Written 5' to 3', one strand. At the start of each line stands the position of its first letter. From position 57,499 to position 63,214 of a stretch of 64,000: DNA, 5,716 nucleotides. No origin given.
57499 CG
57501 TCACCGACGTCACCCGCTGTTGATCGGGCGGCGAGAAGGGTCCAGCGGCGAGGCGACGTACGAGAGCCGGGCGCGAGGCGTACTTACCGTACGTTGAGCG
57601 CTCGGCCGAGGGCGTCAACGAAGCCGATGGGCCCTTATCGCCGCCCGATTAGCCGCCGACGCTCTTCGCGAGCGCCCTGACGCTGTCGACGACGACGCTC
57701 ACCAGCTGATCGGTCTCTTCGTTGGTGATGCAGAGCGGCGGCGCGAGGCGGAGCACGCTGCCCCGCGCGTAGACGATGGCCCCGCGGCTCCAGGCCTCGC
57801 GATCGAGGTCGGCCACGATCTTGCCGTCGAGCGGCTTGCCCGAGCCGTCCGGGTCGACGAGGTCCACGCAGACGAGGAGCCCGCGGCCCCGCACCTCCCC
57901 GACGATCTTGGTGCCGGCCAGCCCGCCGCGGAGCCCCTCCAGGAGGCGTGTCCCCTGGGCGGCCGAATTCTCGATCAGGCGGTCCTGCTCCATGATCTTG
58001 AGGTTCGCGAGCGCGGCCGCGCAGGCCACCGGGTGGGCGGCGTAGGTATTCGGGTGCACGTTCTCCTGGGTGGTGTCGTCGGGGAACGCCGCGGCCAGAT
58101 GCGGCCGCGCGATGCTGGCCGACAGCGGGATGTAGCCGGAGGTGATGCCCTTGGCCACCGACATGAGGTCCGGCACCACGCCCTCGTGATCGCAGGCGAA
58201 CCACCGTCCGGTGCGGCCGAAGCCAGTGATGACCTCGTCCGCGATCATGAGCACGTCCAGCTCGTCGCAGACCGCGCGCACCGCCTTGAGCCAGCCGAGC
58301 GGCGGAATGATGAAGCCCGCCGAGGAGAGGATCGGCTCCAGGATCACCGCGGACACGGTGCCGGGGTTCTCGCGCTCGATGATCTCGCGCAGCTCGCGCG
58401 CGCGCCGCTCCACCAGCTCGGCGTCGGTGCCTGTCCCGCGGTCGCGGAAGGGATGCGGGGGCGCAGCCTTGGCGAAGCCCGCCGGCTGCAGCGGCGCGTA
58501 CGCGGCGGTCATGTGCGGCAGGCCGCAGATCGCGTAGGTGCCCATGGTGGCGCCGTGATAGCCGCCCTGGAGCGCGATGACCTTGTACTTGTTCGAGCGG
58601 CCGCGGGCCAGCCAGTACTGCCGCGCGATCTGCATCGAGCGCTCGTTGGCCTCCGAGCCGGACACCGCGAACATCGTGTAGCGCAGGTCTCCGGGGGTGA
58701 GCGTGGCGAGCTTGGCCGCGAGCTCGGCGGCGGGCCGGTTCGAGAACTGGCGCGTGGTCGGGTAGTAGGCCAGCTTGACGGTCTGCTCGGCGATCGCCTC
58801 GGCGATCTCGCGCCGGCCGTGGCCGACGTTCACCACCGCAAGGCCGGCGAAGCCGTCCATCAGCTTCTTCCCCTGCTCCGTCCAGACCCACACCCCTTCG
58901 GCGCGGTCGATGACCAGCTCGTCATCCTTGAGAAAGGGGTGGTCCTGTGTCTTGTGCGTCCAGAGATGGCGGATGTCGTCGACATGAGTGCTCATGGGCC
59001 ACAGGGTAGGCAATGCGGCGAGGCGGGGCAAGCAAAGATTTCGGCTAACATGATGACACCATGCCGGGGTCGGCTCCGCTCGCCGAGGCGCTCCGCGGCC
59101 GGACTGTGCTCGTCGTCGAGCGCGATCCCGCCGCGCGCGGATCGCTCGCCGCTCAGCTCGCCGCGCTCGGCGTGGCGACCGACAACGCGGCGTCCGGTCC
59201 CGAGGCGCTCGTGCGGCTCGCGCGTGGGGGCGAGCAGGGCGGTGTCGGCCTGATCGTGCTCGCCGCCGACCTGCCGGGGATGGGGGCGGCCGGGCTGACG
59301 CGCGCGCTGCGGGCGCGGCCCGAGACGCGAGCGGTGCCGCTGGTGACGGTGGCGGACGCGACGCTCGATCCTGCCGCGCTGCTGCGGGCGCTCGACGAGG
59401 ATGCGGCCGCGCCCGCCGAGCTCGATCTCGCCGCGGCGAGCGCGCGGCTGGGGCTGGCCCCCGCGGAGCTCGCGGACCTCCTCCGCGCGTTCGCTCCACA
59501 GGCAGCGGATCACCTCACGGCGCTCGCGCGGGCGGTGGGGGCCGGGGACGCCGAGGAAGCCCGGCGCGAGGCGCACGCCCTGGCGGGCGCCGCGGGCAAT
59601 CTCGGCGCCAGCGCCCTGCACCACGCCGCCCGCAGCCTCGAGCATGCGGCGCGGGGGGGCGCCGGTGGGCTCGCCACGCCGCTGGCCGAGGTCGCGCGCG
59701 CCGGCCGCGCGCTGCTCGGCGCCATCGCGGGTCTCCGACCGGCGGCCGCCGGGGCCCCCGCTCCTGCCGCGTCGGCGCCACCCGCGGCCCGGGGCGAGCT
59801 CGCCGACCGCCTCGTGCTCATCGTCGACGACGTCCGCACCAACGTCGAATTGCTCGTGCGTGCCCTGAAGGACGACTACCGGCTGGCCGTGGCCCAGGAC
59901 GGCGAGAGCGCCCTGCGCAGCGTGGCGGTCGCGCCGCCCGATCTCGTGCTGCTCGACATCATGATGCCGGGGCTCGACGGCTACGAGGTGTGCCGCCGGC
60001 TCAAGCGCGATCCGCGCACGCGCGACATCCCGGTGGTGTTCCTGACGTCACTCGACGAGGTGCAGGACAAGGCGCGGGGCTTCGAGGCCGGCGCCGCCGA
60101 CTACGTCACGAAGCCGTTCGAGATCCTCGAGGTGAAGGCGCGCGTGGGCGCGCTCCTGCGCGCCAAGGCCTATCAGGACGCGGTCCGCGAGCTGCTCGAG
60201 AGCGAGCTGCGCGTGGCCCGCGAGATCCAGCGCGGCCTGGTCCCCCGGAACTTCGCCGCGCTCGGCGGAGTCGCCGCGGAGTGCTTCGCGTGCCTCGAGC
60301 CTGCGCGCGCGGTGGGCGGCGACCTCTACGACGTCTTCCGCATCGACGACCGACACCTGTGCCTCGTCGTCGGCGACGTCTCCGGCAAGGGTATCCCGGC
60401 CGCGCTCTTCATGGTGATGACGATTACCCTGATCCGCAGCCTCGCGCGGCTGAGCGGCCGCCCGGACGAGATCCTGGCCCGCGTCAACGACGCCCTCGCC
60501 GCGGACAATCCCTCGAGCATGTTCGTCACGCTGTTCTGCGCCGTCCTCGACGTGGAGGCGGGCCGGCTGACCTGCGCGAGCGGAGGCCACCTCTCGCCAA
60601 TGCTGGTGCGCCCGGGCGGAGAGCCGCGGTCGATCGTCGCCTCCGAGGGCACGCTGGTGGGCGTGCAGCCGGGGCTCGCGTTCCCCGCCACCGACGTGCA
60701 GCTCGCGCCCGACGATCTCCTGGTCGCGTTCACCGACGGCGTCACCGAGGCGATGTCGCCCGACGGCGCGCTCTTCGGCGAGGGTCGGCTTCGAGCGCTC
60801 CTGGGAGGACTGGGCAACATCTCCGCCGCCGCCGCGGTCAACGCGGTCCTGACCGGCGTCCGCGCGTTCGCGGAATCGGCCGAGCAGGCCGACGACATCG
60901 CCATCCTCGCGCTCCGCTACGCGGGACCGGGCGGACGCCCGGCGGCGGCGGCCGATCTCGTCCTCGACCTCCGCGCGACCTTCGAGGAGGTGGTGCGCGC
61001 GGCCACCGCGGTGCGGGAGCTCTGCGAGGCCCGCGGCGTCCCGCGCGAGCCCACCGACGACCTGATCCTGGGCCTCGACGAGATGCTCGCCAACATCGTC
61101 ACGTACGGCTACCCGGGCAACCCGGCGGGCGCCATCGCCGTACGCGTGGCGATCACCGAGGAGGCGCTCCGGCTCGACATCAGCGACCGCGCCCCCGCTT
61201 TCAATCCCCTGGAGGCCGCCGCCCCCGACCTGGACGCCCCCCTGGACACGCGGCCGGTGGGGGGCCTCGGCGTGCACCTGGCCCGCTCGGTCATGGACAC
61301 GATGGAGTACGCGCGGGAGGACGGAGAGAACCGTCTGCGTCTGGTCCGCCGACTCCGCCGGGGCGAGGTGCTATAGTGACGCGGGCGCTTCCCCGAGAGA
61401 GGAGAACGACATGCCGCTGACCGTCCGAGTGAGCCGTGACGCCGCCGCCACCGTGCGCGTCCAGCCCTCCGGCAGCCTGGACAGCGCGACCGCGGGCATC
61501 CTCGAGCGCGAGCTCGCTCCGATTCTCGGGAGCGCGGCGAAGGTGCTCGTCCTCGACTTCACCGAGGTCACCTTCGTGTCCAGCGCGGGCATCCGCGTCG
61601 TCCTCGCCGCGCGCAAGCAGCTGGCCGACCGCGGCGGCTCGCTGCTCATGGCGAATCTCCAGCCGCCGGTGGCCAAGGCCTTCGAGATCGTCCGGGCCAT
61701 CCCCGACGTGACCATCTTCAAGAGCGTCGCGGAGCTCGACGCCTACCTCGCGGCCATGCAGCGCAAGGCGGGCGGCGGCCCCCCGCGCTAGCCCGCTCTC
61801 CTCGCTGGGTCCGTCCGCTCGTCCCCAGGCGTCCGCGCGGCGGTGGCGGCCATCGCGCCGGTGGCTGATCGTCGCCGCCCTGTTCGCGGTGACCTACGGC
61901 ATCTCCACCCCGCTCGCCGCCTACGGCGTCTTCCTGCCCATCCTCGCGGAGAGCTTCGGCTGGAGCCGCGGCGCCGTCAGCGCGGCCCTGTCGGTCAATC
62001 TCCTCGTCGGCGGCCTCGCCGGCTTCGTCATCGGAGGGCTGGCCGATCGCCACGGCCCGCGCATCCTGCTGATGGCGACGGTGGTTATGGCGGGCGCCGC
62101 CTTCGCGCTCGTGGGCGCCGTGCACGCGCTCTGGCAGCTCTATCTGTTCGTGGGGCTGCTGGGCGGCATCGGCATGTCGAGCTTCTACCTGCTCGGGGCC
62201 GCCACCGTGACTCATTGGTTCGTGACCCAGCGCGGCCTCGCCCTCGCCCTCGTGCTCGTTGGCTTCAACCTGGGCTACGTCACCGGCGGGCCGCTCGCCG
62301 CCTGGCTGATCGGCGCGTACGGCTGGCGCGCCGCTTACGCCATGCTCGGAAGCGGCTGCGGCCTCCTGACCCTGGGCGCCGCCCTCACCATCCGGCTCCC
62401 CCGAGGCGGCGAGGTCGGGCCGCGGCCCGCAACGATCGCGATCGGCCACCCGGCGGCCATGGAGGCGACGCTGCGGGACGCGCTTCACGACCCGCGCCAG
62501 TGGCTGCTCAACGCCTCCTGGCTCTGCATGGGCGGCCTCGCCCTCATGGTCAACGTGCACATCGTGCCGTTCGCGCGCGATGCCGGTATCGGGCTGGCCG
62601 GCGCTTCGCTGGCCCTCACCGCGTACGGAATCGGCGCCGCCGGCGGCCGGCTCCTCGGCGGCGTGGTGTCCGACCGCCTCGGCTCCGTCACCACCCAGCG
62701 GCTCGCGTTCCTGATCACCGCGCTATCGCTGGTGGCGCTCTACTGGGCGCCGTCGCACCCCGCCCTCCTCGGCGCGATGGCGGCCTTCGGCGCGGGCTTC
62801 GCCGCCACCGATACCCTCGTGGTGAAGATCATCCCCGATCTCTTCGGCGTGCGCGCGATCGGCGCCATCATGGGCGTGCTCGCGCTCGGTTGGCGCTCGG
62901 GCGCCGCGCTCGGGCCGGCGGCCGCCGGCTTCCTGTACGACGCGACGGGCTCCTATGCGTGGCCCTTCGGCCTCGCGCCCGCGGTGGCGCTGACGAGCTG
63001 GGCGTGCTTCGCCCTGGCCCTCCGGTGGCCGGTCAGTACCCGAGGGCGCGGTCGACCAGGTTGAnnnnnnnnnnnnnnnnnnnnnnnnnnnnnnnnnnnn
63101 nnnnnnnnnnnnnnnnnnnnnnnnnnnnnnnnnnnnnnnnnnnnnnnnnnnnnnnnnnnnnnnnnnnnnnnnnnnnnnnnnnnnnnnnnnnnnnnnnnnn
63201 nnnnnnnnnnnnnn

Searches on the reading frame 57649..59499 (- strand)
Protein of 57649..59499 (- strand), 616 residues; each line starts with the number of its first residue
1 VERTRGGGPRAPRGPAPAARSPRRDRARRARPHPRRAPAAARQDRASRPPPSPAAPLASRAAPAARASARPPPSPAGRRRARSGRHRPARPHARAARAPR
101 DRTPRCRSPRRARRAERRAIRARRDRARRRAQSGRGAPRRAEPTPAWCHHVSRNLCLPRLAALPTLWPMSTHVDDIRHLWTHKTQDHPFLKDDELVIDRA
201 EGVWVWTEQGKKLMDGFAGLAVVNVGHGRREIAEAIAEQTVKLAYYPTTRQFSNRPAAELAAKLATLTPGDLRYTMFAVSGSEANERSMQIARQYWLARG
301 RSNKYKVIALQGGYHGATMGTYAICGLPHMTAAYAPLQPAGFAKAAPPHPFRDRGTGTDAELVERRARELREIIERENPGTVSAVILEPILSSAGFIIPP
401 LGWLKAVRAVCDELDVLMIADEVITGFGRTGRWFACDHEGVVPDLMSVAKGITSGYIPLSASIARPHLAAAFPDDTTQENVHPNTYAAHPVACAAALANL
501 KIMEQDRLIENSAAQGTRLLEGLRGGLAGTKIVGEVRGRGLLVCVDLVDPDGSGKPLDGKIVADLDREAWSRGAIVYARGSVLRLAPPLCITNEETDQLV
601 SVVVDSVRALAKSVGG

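Call 9: search_protein_families(library=pfam, proteins=[window:57649-59499:-], max_evalue=0.001)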
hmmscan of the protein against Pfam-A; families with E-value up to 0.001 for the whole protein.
window:57649-59499:- (616 aa): 1 family
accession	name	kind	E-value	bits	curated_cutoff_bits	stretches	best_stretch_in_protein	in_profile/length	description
PF00202.27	Aminotran_3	-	1.9e-95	320.3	30.5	1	195-604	11-400/403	Aminotransferase class-III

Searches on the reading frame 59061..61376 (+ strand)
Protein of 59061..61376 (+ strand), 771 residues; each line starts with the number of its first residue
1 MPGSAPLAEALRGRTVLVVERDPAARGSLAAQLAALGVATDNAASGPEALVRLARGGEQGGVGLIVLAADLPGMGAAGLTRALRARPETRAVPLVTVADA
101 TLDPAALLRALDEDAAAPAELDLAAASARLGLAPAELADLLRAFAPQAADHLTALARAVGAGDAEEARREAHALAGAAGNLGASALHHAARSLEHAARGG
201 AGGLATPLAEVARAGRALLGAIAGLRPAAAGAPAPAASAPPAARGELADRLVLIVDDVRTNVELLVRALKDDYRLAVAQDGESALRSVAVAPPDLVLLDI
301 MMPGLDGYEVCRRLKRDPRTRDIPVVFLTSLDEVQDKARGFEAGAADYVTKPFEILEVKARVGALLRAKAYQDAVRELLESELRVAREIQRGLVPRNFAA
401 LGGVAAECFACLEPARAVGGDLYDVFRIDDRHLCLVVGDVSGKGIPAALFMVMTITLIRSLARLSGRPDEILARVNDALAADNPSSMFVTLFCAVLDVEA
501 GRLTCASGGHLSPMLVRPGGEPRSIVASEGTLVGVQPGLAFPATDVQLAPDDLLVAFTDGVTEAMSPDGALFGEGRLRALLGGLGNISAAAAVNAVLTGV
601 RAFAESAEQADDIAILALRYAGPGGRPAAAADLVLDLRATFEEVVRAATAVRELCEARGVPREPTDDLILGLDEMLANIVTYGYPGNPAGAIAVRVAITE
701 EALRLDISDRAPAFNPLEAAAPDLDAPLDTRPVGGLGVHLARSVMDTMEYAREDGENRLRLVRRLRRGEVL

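Call 9: search_protein_families(library=pfam, proteins=[window:59061-61376:+], max_evalue=0.001)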
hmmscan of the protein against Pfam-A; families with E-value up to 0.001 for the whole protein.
window:59061-61376:+ (771 aa): 4 families
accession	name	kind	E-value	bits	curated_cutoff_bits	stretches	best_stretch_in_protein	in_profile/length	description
PF07228.17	SpoIIE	-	7.1e-51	173.3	25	1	429-620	1-191/192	Stage II sporulation protein E (SpoIIE)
PF00072.30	Response_reg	-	5.5e-34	117.1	30.2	2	252-362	1-110/111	Response regulator receiver domain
PF13581.12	HATPase_c_2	-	8e-25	87.7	27.4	1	638-762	2-126/127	Histidine kinase-like ATPase domain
PF01627.28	Hpt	-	2.9e-12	47.1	24.6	1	139-210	1-72/84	Hpt domain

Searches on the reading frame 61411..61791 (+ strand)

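Call 82: search_protein_families(library=pfam, proteins=[window:61411-61791:+], max_evalue=0.01)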
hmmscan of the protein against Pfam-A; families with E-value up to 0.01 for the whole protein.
window:61411-61791:+ (126 aa): 2 families
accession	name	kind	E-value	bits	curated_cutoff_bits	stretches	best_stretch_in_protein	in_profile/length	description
PF01740.26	STAS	-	9.5e-17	61.1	22.6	1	16-108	12-105/106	STAS domain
PF13466.11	STAS_2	-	3.7e-12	46.7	29.2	1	20-94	4-77/80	STAS domain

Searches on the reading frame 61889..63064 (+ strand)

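Call 82: search_protein_families(library=pfam, proteins=[window:61889-63064:+], max_evalue=0.01)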
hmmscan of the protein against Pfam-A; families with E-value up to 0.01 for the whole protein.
window:61889-63064:+ (391 aa): 2 families
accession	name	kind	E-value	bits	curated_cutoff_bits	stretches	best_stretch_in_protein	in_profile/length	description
PF07690.21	MFS_1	-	9.9e-47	160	33.4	2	10-235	13-235/347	Major Facilitator Superfamily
PF06779.20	MFS_4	-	5.4e-07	29.7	26.3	1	11-368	11-357/364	Uncharacterised MFS-type transporter YbfB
